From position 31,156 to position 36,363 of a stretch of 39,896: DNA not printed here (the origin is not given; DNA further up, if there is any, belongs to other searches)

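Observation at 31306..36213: Single 1635-aa protein fusing a Hanks kinase, a STAND NTPase, TPRs, a GAF domain and a complete sigma54 enhancer-binding module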

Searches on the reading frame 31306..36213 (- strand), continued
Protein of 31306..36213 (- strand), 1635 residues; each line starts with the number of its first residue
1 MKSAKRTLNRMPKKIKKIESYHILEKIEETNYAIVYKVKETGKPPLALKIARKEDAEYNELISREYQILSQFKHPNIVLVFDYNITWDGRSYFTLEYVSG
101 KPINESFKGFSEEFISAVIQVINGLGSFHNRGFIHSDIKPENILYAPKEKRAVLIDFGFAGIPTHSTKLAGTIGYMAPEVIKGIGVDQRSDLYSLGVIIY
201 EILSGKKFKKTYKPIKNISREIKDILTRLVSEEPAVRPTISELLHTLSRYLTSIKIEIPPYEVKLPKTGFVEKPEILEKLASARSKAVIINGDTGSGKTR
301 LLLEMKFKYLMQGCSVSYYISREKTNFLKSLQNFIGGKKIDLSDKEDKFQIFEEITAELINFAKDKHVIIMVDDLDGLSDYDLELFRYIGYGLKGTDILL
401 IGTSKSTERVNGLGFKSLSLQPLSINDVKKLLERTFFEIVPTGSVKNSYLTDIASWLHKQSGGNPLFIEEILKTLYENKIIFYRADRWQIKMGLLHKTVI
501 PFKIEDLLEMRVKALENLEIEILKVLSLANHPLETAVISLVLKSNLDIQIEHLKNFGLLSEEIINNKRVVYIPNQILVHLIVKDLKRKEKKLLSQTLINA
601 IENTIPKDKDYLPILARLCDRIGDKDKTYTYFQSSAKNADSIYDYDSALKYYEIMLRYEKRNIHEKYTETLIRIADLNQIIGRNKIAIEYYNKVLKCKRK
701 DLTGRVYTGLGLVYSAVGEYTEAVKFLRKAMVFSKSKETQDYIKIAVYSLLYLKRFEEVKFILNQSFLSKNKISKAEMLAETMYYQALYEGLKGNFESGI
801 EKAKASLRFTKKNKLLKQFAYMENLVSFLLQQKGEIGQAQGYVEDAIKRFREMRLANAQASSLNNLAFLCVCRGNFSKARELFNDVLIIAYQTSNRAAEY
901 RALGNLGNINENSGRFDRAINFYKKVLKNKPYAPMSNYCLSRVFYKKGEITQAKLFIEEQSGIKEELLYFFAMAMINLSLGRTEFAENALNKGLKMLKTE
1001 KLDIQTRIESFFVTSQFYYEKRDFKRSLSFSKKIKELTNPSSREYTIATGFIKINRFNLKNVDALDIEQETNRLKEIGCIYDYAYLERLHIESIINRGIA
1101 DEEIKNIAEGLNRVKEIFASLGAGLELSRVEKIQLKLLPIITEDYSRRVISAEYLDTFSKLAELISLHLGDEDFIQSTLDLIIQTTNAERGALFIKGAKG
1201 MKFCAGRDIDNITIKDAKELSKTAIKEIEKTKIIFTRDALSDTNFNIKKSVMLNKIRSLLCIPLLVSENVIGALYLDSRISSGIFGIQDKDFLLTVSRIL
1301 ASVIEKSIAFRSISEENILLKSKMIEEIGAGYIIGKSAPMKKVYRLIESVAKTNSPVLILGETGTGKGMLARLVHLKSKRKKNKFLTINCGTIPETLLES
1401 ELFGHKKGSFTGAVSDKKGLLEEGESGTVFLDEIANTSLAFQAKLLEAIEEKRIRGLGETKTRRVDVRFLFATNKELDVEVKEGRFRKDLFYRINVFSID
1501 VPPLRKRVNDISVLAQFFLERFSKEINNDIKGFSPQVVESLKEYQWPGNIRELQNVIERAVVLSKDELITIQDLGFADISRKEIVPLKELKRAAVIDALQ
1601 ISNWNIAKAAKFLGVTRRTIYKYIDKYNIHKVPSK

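Call 93: find_encoding_contigs(protein=P0017, flank=6000, max_places=1)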
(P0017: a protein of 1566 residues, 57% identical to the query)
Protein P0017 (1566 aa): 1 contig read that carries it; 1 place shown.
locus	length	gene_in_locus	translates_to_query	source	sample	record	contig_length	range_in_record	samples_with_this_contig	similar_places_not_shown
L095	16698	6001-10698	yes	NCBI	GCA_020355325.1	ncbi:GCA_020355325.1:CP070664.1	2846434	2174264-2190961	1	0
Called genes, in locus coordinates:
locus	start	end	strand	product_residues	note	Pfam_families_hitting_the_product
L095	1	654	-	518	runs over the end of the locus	PF01751:Toprim, PF01131:Topoisom_bac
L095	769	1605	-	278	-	PF02569:Pantoate_ligase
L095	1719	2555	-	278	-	-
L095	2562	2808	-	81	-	-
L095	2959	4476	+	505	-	PF18962:Por_Secre_tail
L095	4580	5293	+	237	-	PF04055:Radical_SAM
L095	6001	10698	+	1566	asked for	PF00069:Pkinase, PF07714:PK_Tyr_Ser-Thr, PF13401:AAA_22 (weak), PF13424:TPR_12, PF01590:GAF, PF00158:Sigma54_activat, PF14532:Sigma54_activ_2, PF25601:AAA_lid_14, +16 more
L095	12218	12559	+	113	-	PF01022:HTH_5, PF12840:HTH_20 (weak)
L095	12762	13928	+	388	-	PF03773:ArsP_1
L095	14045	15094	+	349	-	PF13593:SBF_like (weak), PF01758:SBF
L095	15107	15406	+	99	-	-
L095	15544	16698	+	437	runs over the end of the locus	PF13860:FlgD_ig (weak)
